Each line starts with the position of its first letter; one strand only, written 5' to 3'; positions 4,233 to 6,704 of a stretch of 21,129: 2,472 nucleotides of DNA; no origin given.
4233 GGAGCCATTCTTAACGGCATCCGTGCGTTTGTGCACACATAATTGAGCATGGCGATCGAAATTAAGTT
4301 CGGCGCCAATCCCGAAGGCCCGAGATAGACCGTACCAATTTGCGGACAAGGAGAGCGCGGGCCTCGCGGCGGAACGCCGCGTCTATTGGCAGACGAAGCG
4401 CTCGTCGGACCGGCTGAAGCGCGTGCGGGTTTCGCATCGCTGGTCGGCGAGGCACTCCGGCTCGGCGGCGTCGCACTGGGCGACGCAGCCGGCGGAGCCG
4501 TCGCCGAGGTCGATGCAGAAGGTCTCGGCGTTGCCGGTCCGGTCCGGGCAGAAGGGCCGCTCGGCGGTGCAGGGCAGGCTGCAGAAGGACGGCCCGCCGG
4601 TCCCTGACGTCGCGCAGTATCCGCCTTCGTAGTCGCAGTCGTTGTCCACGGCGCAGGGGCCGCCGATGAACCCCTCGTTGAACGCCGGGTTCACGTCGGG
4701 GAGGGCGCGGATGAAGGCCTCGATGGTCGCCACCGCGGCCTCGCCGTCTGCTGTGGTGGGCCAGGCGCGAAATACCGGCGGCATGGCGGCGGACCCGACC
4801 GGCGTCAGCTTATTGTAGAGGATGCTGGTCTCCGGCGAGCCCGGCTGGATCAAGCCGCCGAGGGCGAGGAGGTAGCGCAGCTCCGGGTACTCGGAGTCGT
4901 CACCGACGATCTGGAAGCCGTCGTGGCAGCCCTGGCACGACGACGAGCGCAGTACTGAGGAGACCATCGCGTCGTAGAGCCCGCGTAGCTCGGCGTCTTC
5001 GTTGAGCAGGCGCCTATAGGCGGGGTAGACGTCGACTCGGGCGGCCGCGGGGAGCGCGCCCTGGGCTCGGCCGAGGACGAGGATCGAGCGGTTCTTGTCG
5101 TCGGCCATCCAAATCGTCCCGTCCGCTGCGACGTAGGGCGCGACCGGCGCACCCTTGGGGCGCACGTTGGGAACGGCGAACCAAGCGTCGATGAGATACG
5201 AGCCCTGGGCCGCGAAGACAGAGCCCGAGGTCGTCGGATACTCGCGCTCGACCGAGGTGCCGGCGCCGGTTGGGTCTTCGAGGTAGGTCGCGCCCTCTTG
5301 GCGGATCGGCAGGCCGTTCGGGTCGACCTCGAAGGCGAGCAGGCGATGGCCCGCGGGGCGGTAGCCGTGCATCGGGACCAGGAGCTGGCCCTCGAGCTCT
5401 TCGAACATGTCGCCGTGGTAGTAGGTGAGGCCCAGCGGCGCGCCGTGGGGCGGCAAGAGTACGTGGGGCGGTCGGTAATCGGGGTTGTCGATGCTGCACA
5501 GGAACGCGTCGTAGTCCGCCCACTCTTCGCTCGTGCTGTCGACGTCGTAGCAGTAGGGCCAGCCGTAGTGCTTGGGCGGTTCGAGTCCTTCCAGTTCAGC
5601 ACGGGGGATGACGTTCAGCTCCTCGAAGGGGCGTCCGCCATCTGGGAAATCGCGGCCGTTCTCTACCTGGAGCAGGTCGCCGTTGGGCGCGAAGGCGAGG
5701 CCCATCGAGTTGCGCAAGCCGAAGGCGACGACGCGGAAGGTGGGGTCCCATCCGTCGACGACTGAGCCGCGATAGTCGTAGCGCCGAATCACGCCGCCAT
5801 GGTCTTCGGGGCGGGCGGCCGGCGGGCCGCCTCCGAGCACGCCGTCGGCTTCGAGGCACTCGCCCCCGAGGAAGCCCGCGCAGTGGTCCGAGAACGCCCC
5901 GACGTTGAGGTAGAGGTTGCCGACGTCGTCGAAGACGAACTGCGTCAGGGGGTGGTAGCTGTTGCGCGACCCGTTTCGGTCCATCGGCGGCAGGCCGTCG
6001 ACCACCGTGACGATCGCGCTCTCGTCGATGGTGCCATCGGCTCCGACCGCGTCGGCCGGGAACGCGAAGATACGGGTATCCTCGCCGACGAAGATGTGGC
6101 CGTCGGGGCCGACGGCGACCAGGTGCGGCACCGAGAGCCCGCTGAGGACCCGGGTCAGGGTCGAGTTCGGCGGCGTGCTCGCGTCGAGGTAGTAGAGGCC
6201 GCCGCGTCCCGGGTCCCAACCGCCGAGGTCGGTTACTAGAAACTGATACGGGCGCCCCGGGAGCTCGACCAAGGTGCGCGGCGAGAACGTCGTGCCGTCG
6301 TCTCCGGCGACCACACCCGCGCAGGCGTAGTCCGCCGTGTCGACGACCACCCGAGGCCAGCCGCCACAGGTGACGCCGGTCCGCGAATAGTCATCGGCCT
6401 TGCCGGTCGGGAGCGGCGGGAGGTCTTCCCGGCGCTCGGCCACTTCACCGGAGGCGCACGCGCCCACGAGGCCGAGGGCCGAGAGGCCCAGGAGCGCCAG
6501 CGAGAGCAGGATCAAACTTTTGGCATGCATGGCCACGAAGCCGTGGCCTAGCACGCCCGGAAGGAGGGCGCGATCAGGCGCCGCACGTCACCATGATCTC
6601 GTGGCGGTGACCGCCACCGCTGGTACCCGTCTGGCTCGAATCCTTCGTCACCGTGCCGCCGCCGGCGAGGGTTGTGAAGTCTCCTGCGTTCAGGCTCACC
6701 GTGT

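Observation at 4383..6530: SGDH-like beta-propeller fused to a c-type cytochrome and a 14-Cys tail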

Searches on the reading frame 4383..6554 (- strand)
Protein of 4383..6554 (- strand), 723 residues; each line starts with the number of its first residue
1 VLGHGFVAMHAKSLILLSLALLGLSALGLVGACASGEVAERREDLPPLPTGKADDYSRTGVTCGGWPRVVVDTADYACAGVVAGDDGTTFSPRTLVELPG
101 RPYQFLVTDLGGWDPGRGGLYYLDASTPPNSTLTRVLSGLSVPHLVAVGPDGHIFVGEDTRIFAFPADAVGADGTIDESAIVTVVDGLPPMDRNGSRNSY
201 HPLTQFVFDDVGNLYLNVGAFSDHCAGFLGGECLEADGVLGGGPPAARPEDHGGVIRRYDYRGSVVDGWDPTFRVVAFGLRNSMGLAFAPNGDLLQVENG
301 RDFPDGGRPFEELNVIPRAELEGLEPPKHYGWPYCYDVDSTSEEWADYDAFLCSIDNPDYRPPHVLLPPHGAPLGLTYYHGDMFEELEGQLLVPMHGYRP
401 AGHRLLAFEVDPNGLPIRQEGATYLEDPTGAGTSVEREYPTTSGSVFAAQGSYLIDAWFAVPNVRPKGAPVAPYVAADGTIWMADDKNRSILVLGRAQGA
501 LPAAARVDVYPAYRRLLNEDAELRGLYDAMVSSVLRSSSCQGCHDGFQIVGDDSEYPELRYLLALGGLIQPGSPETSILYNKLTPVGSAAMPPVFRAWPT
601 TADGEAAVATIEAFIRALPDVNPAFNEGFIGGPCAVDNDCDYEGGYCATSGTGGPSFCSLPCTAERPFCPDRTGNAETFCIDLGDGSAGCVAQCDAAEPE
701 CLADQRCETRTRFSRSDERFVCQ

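Call 3: search_protein_families(library=pfam, proteins=[window:4383-6554:-], max_evalue=0.1)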
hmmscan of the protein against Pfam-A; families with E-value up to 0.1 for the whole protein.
window:4383-6554:- (723 aa): 1 family
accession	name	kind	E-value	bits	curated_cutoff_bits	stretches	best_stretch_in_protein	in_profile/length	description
PF07995.17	GSDH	-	2.4e-10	40.7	25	1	204-393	117-275/332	Glucose / Sorbosone dehydrogenase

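Call 4: search_protein_families(library=ncbifam, proteins=[window:4383-6554:-], max_evalue=0.1)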
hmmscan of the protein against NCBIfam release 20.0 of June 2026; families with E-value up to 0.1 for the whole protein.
window:4383-6554:- (723 aa): 4 families
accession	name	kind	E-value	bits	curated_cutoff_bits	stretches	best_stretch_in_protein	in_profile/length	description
TIGR02604.1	Piru_Ver_Nterm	subfamily_domain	2e-05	24.2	122.2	1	143-396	74-289/367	PVC-type heme-binding CxxCH protein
NF033206.1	ScyE_fam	subfamily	8.6e-05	22.2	80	0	135-220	2-92/333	ScyD/ScyE family protein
TIGR03606.1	non_repeat_PQQ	subfamily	0.00054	18.9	434.55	1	275-348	224-284/454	glucose/sorbosone family PQQ-dependent dehydrogenase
NF047812.1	LIC11213_lipo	equivalog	0.06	13.5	100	0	537-585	49-93/118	LIC11213 family lipoprotein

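Call 9: find_homologous_proteins(query=window:4383-6530:-)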
Query window:4383-6530:- (715 aa): 393 proteins with E <= 0.001 among 8000 candidates; the best 120 are listed.
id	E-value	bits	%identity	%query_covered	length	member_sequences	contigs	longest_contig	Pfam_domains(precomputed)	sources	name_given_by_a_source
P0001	0.0e+0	1620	97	100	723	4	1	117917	PF22807.3,PF07995.18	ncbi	-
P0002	0.0e+0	1385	84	98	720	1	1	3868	PF22807.3,PF07995.18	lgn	-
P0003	0.0e+0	1294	76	98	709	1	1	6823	PF22807.3,PF07995.18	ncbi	-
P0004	0.0e+0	1275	75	100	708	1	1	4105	PF22807.3,PF07995.18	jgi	jgi:hypothetical protein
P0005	0.0e+0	1121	69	97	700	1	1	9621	PF22807.3,PF07995.18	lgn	-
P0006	0.0e+0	1118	69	96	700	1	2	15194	PF22807.3,PF07995.18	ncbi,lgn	-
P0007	0.0e+0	1084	68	95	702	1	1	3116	PF22807.3,PF07995.18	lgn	-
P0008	0.0e+0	1047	66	94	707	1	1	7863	PF22807.3,PF07995.18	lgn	-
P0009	2.4e-291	987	77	74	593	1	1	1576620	PF22807.3,PF07995.18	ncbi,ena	-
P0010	1.6e-281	954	62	95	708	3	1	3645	PF22807.3,PF07995.18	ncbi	ncbi:MAG: PQQ-dependent sugar dehydrogenase [Myxococcota bacterium]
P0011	7.1e-280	949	79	71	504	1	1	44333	PF22807.3,PF07995.18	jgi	-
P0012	3.6e-261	887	58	94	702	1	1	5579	PF22807.3,PF07995.18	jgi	jgi:glucose/arabinose dehydrogenase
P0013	5.7e-258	876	59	93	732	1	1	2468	PF22807.3,PF07995.18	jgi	jgi:glucose/arabinose dehydrogenase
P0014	1.2e-257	875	56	98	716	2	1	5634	PF22807.3,PF07995.18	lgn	-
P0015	9.7e-256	869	58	92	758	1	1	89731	PF22807.3,PF07995.18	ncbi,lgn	-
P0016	2.9e-255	867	55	99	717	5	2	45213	PF22807.3,PF07995.18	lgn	-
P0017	2.2e-254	864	55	99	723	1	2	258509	PF22807.3,PF07995.18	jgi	jgi:glucose/arabinose dehydrogenase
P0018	4.4e-254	864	55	94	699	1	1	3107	PF22807.3,PF07995.18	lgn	-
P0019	1.2e-253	862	57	94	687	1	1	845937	PF22807.3,PF07995.18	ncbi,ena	-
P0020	3.8e-252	857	56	94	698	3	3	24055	PF22807.3,PF07995.18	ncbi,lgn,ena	-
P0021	1.6e-249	848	56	94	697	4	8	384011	PF22807.3,PF07995.18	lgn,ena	-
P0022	3.9e-247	841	53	99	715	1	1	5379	PF22807.3,PF07995.18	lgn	-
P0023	5.1e-247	840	56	94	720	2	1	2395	PF22807.3,PF07995.18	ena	-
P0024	2.5e-233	795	59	83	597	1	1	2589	PF22807.3,PF07995.18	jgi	jgi:glucose/arabinose dehydrogenase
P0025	3.1e-212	725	57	78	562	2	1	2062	PF22807.3,PF07995.18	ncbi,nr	ncbi:MAG: PQQ-dependent sugar dehydrogenase, partial [Myxococcales bacterium]|nr:PQQ-dependent sugar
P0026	3.9e-167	576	46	78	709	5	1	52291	PF22807.3,PF07995.18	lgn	-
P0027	6.5e-165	569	43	85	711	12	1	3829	PF22807.3,PF07995.18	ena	-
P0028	8.4e-164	565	46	78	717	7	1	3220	PF22807.3,PF07995.18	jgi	jgi:glucose/arabinose dehydrogenase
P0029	1.1e-163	565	47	78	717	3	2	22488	PF22807.3,PF07995.18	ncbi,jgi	jgi:glucose/arabinose dehydrogenase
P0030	5.4e-162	559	46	78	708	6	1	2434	PF22807.3,PF07995.18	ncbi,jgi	jgi:glucose/arabinose dehydrogenase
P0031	2.7e-161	557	57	62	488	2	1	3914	PF22807.3,PF07995.18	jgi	jgi:glucose/arabinose dehydrogenase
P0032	4.2e-161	556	46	81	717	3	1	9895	PF22807.3,PF07995.18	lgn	-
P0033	4.4e-161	556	46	78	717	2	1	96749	PF22807.3,PF07995.18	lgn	-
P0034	1.6e-160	554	43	85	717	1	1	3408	PF22807.3,PF07995.18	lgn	-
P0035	3.5e-160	553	46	78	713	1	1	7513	PF22807.3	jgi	jgi:glucose/arabinose dehydrogenase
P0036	3.1e-158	547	45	78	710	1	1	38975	PF22807.3,PF07995.18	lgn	-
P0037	3.5e-158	546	45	78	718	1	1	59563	PF22807.3,PF07995.18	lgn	-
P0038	3.6e-157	543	43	85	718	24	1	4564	PF22807.3,PF07995.18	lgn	-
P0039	1.3e-156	541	45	78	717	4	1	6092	PF22807.3,PF07995.18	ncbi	ncbi:MAG: hypothetical protein RIR26_2697 [Pseudomonadota bacterium]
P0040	2.3e-156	540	45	78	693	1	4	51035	PF22807.3,PF07995.18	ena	-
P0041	7.6e-156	539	41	85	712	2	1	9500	PF22807.3,PF07995.18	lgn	-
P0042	2.2e-155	537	56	62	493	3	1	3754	PF22807.3,PF07995.18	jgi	-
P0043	5.9e-154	532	45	79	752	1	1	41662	PF22807.3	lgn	-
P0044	1.7e-153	531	41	85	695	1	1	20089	PF22807.3,PF07995.18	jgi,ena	-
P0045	1.5e-150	521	42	79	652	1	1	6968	PF22807.3,PF07995.18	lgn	-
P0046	5.2e-146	506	41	86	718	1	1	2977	PF22807.3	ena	-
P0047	1.2e-145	505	42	78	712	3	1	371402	PF22807.3,PF07995.18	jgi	jgi:glucose/arabinose dehydrogenase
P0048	5.5e-143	496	44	79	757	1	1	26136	PF22807.3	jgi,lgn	jgi:glucose/arabinose dehydrogenase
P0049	4.7e-132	460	41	79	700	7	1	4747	PF22807.3,PF07995.18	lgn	-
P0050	9.7e-129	449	43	78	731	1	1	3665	PF22807.3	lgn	-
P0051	1.1e-115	406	42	78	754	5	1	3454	PF22807.3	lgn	-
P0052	4.7e-114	400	44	70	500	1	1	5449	PF22807.3,PF07995.18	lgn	-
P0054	6.2e-108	380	36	84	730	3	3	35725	PF22807.3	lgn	-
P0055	1.4e-103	366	47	52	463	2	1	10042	PF22807.3,PF07995.18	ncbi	ncbi:MAG: hypothetical protein RL189_144 [Pseudomonadota bacterium]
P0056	5.2e-99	351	35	86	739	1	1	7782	PF22807.3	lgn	-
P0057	1.1e-90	323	36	80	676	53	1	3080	PF22807.3,PF07995.18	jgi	-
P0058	2.1e-89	319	36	82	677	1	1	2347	PF22807.3,PF07995.18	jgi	jgi:glucose/arabinose dehydrogenase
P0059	2.4e-89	319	36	83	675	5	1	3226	PF22807.3,PF07995.18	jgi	-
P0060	8.1e-88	314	37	78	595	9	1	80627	PF22807.3,PF07995.18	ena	-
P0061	8.5e-88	314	43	61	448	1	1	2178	PF22807.3,PF01436.28,PF07995.18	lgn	-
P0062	1.4e-87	313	43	49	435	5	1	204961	PF22807.3,PF07995.18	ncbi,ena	-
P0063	1.5e-87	313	37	79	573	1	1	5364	PF22807.3,PF07995.18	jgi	-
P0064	4.1e-87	311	36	79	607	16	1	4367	PF22807.3,PF07995.18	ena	-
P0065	5.3e-86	308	43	61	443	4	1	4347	PF22807.3,PF24684.2,PF01436.28,PF07995.18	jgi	jgi:glucose/arabinose dehydrogenase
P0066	1.5e-85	306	40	63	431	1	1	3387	PF22807.3,PF07995.18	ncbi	ncbi:MAG: PQQ-dependent sugar dehydrogenase, partial [Leucothrix sp.]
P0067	3.0e-85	305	36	79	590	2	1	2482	PF22807.3,PF01436.28,PF07995.18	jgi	jgi:glucose/arabinose dehydrogenase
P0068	1.1e-84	303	36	77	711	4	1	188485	PF22807.3,PF07995.18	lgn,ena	-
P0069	1.1e-84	303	36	77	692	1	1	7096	PF22807.3,PF07995.18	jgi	jgi:glucose/arabinose dehydrogenase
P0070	2.9e-84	302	39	68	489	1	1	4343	PF22807.3,PF07995.18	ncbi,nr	ncbi:MAG TPA: PQQ-dependent sugar dehydrogenase, partial [Xanthobacteraceae bacterium]|nr:PQQ-depend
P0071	8.5e-84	300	35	84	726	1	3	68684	PF22807.3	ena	-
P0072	9.2e-84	300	34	79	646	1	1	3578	PF22807.3,PF07995.18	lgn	-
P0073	1.5e-83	300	35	79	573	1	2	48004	PF22807.3,PF07995.18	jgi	jgi:glucose/arabinose dehydrogenase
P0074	2.3e-83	299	36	78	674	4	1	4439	PF22807.3,PF07995.18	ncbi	-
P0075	2.5e-83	299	41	61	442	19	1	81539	PF22807.3,PF01436.28,PF07995.18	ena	-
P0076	2.9e-83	299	35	80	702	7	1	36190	PF22807.3,PF07995.18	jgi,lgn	jgi:glucose/arabinose dehydrogenase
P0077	3.4e-83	298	36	79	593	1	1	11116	PF22807.3,PF07995.18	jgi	-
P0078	4.8e-83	298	36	77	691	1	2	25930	PF22807.3,PF07995.18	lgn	-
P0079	5.2e-83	298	42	62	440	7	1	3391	PF22807.3,PF01436.28,PF07995.18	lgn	-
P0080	5.5e-83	298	35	78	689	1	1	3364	PF22807.3,PF07995.18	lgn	-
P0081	6.8e-83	297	36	76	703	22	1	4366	PF22807.3,PF07995.18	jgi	jgi:glucose/arabinose dehydrogenase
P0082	1.6e-82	296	36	77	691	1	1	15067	PF22807.3,PF07995.18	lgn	-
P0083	1.7e-82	296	35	76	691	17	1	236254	PF22807.3,PF07995.18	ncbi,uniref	ncbi:PQQ-dependent sugar dehydrogenase [Bradyrhizobium liaoningense]|uniref:PQQ-dependent sugar dehy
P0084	1.7e-82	296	36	77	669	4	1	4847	PF22807.3,PF07995.18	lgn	-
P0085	2.0e-82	296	34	77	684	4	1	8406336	PF22807.3,PF07995.18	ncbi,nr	ncbi:PQQ-dependent sugar dehydrogenase [Bradyrhizobium sp. BEA-2-5]|nr:PQQ-dependent sugar dehydroge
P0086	2.0e-82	296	36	77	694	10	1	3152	PF22807.3,PF07995.18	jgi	jgi:glucose/arabinose dehydrogenase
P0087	2.7e-82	295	42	61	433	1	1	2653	PF22807.3,PF07995.18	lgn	-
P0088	3.3e-82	295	34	83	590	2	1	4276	PF22807.3,PF07995.18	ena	-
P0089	3.6e-82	295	42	61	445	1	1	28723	PF22807.3,PF01436.28,PF07995.18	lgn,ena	-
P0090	4.1e-82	295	36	77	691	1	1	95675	PF22807.3,PF07995.18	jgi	jgi:glucose/arabinose dehydrogenase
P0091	4.4e-82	295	35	82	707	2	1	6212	PF22807.3,PF07995.18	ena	-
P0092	4.5e-82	295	33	84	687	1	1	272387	PF22807.3,PF07995.18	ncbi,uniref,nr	ncbi:PQQ-dependent sugar dehydrogenase [Bradyrhizobium sp. CER78]|uniref:PQQ-dependent sugar dehydro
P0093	4.8e-82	295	36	77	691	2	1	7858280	PF22807.3,PF07995.18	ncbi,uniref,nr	ncbi:PQQ-dependent sugar dehydrogenase [Bradyrhizobium sp. 1(2017)]|uniref:PQQ-dependent sugar dehyd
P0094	5.0e-82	295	34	79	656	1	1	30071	PF22807.3,PF07995.18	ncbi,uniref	ncbi:PQQ-dependent sugar dehydrogenase [Bradyrhizobium erythrophlei]|uniref:PQQ-dependent sugar dehy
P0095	5.4e-82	294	35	77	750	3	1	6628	PF22807.3,PF07995.18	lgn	-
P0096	6.3e-82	294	42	61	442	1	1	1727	PF22807.3,PF01436.28,PF07995.18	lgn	-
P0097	6.4e-82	294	42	61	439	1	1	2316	PF22807.3,PF01436.28,PF07995.18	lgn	-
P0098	7.7e-82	294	42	61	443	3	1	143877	PF22807.3,PF01436.28,PF07995.18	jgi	-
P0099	8.6e-82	294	36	76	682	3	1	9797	PF22807.3,PF24684.2,PF07995.18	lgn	-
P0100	9.7e-82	294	34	79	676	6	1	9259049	PF22807.3,PF07995.18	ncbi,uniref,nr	ncbi:sorbosone dehydrogenase family protein [Bradyrhizobium sp. CCBAU 53421]|uniref:PQQ-dependent su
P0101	1.1e-81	293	34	78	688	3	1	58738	PF22807.3,PF07995.18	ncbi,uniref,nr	ncbi:PQQ-dependent sugar dehydrogenase [Bradyrhizobium australafricanum]|uniref:PQQ-dependent sugar 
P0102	1.1e-81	293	34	78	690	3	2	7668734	PF22807.3,PF07995.18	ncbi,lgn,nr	ncbi:PQQ-dependent sugar dehydrogenase [Bradyrhizobium diazoefficiens]|nr:PQQ-dependent sugar dehydr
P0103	1.2e-81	293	42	61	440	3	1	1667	PF22807.3,PF01436.28,PF07995.18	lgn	-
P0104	1.3e-81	293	41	60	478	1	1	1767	PF22807.3,PF01436.28,PF07995.18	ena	-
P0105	2.0e-81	293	35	81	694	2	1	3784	PF22807.3,PF07995.18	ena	-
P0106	2.6e-81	292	35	76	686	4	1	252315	PF22807.3,PF07995.18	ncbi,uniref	ncbi:PQQ-dependent sugar dehydrogenase [Bradyrhizobium centrolobii]|uniref:PQQ-dependent sugar dehyd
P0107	2.8e-81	292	41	62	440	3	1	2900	PF22807.3,PF07995.18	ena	-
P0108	2.9e-81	292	37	76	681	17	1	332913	PF22807.3,PF24684.2,PF07995.18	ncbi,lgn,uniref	ncbi:PQQ-dependent sugar dehydrogenase [Bradyrhizobium oligotrophicum]|uniref:PQQ-dependent sugar de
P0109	3.2e-81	292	36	80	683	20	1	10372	PF22807.3,PF07995.18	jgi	jgi:glucose/arabinose dehydrogenase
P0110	3.4e-81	292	43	61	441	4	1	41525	PF22807.3,PF01436.28,PF07995.18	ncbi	-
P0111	3.7e-81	292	36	76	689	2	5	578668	PF22807.3,PF07995.18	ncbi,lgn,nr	ncbi:PQQ-dependent sugar dehydrogenase [Bradyrhizobium diazoefficiens]|nr:PQQ-dependent sugar dehydr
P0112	7.5e-81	291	35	78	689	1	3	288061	PF22807.3,PF07995.18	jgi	jgi:glucose/arabinose dehydrogenase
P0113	9.3e-81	290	35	77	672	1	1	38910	PF22807.3,PF07995.18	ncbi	ncbi:PQQ-dependent sugar dehydrogenase [Bradyrhizobium sp. UFLA05-112]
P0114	1.1e-80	290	34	78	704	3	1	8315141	PF22807.3,PF07995.18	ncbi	ncbi:glucose/arabinose dehydrogenase [Bradyrhizobium sp. USDA 4486]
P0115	1.2e-80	290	35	75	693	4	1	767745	PF22807.3,PF07995.18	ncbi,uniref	ncbi:PQQ-dependent sugar dehydrogenase [Bradyrhizobium sp. BR 1432]|uniref:PQQ-dependent sugar dehyd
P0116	1.3e-80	290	40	62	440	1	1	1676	PF22807.3,PF01436.28,PF07995.18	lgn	-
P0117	1.6e-80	290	39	65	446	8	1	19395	PF22807.3,PF24684.2,PF01436.28,PF07995.18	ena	-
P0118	2.5e-80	289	34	78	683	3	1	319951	PF22807.3,PF07995.18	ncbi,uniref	ncbi:PQQ-dependent sugar dehydrogenase [Bradyrhizobium sp. AUGA SZCCT0042]|uniref:PQQ-dependent suga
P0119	3.0e-80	289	35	76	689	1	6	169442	PF22807.3,PF07995.18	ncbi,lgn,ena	-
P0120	3.1e-80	289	35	76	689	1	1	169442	PF22807.3,PF07995.18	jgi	jgi:glucose/arabinose dehydrogenase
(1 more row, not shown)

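Call 11: search_solved_structures(query=window:4383-6530:-, max_evalue=0.01, show_alignments=2)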
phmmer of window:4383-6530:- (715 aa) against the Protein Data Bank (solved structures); distinct sequences matched with E-value up to 0.01: 0.

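Call 15: find_encoding_contigs(protein=P0001, flank=10000, max_places=3)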
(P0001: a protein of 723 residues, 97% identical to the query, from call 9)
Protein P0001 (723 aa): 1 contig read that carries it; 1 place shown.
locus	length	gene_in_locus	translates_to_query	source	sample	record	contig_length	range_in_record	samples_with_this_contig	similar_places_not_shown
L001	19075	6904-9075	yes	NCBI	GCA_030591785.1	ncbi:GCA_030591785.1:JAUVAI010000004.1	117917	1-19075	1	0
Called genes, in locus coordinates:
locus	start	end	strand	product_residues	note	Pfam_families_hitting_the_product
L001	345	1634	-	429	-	PF00285:Citrate_synt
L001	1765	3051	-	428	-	PF18943:DUF5690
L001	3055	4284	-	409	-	-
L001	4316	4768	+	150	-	-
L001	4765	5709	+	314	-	PF05090:HTTM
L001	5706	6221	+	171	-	PF06094:GGACT, PF13772:AIG2_2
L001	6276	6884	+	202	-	-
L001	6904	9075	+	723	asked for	PF07995:GSDH, PF22807:TrAA12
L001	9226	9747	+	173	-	-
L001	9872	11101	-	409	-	PF01546:Peptidase_M20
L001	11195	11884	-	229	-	-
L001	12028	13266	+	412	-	PF00909:Ammonium_transp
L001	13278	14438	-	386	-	PF00069:Pkinase, PF07714:PK_Tyr_Ser-Thr, PF01636:APH (faint)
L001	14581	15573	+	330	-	PF07719:TPR_2 (faint), PF13428:TPR_14 (faint), PF13432:TPR_16 (faint), PF14559:TPR_19 (faint), PF13431:TPR_17 (faint)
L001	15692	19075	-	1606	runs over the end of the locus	PF02369:Big_1 (faint), PF01835:MG2, PF07703:A2M_BRD, PF00207:A2M, PF07678:TED_complement, PF07677:A2M_recep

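Call 16: find_encoding_contigs(protein=P0017, flank=6000, max_places=2)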
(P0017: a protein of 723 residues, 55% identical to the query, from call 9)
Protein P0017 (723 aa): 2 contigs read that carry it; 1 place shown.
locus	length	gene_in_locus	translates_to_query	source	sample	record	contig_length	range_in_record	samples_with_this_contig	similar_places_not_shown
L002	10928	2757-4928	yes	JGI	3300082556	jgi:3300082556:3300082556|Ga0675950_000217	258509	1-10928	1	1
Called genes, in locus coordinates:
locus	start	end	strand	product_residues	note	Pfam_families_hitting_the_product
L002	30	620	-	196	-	-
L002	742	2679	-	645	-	-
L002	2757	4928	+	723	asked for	PF07995:GSDH, PF22807:TrAA12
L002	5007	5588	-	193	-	PF03938:OmpH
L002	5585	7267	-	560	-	PF00155:Aminotran_1_2, PF00266:Aminotran_5 (weak), PF01212:Beta_elim_lyase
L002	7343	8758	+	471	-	PF00072:Response_reg, PF00158:Sigma54_activat, PF14532:Sigma54_activ_2, PF07728:AAA_5 (weak), PF25601:AAA_lid_14, PF02954:HTH_8 (weak)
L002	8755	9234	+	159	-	PF13527:Acetyltransf_9 (weak), PF00583:Acetyltransf_1, PF08445:FR47 (faint), PF13673:Acetyltransf_10, PF13508:Acetyltransf_7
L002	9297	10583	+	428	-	-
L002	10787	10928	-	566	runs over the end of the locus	PF03062:MBOAT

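Call 17: find_encoding_contigs(protein=P0019, flank=6000, max_places=2)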
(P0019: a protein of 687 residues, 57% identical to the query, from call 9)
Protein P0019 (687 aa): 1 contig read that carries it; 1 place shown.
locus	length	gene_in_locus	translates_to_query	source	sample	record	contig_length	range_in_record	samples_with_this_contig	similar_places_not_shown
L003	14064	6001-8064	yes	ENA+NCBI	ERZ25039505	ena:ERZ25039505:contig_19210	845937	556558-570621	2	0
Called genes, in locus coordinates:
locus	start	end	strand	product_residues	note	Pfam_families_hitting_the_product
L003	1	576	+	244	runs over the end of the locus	PF02405:MlaE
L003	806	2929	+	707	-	PF06468:Spond_N (faint)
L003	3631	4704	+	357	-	-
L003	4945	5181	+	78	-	PF00578:AhpC-TSA (weak)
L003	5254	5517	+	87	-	PF00578:AhpC-TSA, PF08534:Redoxin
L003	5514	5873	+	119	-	PF00462:Glutaredoxin, PF13417:GST_N_3, PF13409:GST_N_2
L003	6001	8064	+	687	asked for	PF07995:GSDH, PF22807:TrAA12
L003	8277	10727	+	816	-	PF01471:PG_binding_1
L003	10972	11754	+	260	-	PF00005:ABC_tran, PF13304:AAA_21 (faint)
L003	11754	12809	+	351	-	PF02470:MlaD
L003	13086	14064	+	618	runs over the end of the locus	PF00771:FHIPEP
